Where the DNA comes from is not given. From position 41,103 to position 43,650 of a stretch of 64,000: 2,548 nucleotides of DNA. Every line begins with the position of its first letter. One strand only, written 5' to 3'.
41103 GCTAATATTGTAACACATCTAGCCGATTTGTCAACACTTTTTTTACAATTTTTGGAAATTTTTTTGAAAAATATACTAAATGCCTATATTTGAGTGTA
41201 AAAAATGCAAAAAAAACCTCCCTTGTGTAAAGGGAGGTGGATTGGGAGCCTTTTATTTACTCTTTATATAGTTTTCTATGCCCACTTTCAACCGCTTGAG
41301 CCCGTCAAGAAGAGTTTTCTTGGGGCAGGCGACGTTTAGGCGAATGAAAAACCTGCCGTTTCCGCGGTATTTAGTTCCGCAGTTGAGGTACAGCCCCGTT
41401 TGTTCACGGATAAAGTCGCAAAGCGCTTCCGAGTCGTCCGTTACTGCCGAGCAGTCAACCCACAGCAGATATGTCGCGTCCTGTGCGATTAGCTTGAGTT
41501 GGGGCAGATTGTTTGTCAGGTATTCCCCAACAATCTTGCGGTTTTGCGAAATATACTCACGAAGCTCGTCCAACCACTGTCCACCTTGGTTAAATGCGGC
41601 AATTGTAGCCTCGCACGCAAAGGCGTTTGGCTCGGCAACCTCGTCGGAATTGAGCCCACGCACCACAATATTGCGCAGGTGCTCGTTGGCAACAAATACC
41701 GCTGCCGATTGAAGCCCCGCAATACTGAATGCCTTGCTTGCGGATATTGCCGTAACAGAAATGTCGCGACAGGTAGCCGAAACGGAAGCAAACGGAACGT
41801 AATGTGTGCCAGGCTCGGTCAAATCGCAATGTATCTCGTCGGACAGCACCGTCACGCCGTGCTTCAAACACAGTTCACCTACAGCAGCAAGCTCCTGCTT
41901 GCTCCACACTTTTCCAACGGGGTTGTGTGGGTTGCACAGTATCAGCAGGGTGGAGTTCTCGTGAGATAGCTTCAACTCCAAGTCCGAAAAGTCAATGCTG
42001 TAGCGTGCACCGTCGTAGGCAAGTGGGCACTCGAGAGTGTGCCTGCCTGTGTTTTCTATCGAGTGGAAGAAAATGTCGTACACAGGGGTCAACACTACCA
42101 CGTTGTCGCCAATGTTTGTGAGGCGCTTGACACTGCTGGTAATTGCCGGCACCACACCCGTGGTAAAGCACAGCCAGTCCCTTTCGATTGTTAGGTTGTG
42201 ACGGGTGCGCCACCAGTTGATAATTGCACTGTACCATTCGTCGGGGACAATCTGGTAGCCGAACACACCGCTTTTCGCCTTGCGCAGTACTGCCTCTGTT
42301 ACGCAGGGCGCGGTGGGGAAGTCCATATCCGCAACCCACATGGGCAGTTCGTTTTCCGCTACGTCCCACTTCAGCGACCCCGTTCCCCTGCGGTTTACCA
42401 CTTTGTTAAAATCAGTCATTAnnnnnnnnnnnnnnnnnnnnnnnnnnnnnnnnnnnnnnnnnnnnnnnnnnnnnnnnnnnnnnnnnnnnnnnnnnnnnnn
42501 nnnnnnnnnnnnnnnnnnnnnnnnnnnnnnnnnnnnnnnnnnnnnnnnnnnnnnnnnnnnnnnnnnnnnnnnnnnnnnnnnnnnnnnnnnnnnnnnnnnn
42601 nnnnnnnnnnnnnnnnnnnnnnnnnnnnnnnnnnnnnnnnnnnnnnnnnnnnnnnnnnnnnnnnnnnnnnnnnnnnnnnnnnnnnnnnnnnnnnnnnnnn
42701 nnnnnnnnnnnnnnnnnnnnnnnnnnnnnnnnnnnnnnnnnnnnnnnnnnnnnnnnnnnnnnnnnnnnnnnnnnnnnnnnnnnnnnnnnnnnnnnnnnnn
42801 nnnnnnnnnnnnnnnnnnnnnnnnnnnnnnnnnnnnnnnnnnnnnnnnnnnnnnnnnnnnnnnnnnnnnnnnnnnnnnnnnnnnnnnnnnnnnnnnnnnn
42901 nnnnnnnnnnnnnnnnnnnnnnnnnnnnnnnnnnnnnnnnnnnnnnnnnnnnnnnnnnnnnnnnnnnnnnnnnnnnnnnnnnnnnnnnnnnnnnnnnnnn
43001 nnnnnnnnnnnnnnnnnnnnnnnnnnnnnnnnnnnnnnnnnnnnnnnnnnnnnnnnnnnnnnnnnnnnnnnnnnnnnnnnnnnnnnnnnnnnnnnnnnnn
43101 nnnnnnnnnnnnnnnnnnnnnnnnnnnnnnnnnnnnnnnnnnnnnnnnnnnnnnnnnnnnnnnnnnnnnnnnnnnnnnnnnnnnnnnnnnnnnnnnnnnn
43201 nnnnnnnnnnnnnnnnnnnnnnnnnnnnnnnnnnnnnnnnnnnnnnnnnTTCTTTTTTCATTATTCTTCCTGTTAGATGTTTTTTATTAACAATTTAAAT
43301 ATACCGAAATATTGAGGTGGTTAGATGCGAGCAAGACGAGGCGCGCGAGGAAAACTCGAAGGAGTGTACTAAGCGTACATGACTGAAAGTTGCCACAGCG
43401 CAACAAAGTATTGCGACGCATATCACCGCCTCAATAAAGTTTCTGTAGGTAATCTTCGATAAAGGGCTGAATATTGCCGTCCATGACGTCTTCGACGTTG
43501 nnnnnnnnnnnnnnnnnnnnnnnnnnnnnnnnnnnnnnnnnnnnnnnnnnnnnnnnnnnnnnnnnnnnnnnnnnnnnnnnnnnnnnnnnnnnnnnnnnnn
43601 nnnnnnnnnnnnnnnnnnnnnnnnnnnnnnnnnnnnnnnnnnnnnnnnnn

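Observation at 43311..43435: Stop codons of dnaE and prfB are embedded in the outer stem of the repeat element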

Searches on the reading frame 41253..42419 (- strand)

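Call 11: search_protein_families(library=ncbifam, proteins=[window:41253-42419:-])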
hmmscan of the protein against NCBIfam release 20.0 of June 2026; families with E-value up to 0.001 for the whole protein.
window:41253-42419:- (388 aa): 63 families (the best 25 are shown)
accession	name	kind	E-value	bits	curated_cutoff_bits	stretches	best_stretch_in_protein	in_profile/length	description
TIGR04350.1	C_S_lyase_PatB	subfamily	1.3e-122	409.5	340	1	4-380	1-382/384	PatB family C-S lyase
NF004770.0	PRK06108.1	subfamily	5.4e-36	124.3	422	1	23-381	37-392/396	pyridoxal phosphate-dependent aminotransferase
NF005855.0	PRK07777.1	equivalog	9.4e-33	114.1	553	1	64-378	72-385/391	pyridoxal phosphate-dependent aminotransferase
NF041364.1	GntC_guanitoxin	equivalog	1.3e-31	109.8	415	1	71-378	51-354/356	guanitoxin biosynthesis PLP-dependent (S)-gamma-hydroxy-L-arginine cyclodehydratase GntC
NF006488.0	PRK08912.1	equivalog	4.8e-28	98.2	498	1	73-378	79-381/387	aminotransferase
TIGR01265.1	tyr_nico_aTase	subfamily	6.1e-27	94.6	292.45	1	33-378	46-396/403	tyrosine/nicotianamine family aminotransferase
NF006569.0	PRK09082.1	subfamily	1.5e-26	93.4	420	1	36-377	44-383/386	methionine aminotransferase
NF004975.0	PRK06348.1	equivalog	2.4e-26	92.6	549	1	26-377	33-379/384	pyridoxal phosphate-dependent aminotransferase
NF006229.0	PRK08361.1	equivalog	6.4e-25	88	624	1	23-382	34-389/391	aspartate aminotransferase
NF005744.0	PRK07568.1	subfamily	5.5e-23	81.4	389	1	46-387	53-396/398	pyridoxal phosphate-dependent aminotransferase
TIGR03540.1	DapC_direct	equivalog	2e-22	79.6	593.25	1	29-378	36-381/383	LL-diaminopimelate aminotransferase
NF006514.0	PRK08960.1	equivalog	2.6e-22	79.2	554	1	27-383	37-387/388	pyridoxal phosphate-dependent aminotransferase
NF041091.1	asp_aminotase_Arch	equivalog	7.3e-22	77.7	550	1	31-378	36-372/376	aspartate aminotransferase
NF005817.0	PRK07683.1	equivalog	8.9e-22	77.3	575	1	27-382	33-382/387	aminotransferase A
TIGR01264.1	tyr_amTase_E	equivalog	1.2e-21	77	474.25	1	34-378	47-396/403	tyrosine transaminase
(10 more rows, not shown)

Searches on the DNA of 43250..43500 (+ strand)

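Call 7: search_rna_families(source=window, start=43250, end=43500, threshold=evalue, max_evalue=10, show_alignments=3)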
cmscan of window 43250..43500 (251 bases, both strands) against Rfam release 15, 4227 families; matches with E-value up to 10: 0.
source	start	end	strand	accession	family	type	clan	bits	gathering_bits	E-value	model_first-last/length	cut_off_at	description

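Call 65: build_rna_model(alignment_id=A2, structure=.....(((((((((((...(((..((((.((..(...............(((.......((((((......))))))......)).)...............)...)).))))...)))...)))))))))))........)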
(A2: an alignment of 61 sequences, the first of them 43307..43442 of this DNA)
Model R1 built from alignment A2 (61 sequences, 141 columns); structure: as given.
model positions 138; base pairs 30; branch points 0; effective number of sequences 4.01; information 0.59 bits per position. Calibrated on 0.2 Mb of random sequence (short: E-values are rough).
structure used (alignment columns):
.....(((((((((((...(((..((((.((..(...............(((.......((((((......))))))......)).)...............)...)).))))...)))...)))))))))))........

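Call 66: search_with_rna_model(model_id=R1, source=window, filters=off, max_evalue=10)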
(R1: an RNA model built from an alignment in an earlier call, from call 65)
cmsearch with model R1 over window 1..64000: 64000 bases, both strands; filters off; matches with E-value up to 10: 22.
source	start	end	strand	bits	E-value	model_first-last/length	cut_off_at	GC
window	30488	30625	+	114.1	1.5e-22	1-138/138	no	0.47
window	43307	43442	+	110.6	8.6e-22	1-138/138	no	0.47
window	13803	13937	+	109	1.9e-21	1-138/138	no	0.5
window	4050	4111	-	12.3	1.6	1-138/138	no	0.39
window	22384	22427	-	11.8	2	1-138/138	no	0.3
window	12663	12720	+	11.3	2.6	1-138/138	no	0.53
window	27658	27699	+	11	3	1-138/138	no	0.24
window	54959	55000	+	10.6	3.6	1-138/138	no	0.4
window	40470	40513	+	10.5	3.9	1-138/138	no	0.2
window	2006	2058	-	10.3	4.2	1-138/138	no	0.28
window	35967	36008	-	10.3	4.4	1-138/138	no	0.21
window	30485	30622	-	10.2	4.5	1-138/138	no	0.46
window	27044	27086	-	10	5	1-138/138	no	0.3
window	27047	27089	+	9.8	5.4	1-138/138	no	0.26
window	61966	62005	+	9.7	5.7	1-138/138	no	0.32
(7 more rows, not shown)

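Call 78: search_dna_similar(query=window:43307-43442:+, collection=plasmids, mode=distant, max_evalue=0.001, max_rows=10)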
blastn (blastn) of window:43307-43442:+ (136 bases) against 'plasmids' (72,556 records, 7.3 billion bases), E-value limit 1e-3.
No match.

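Call 79: search_dna_similar(query=window:43307-43442:+, collection=phages, mode=distant, max_evalue=0.001, max_rows=10)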
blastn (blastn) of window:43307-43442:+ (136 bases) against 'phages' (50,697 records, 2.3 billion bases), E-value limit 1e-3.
No match.
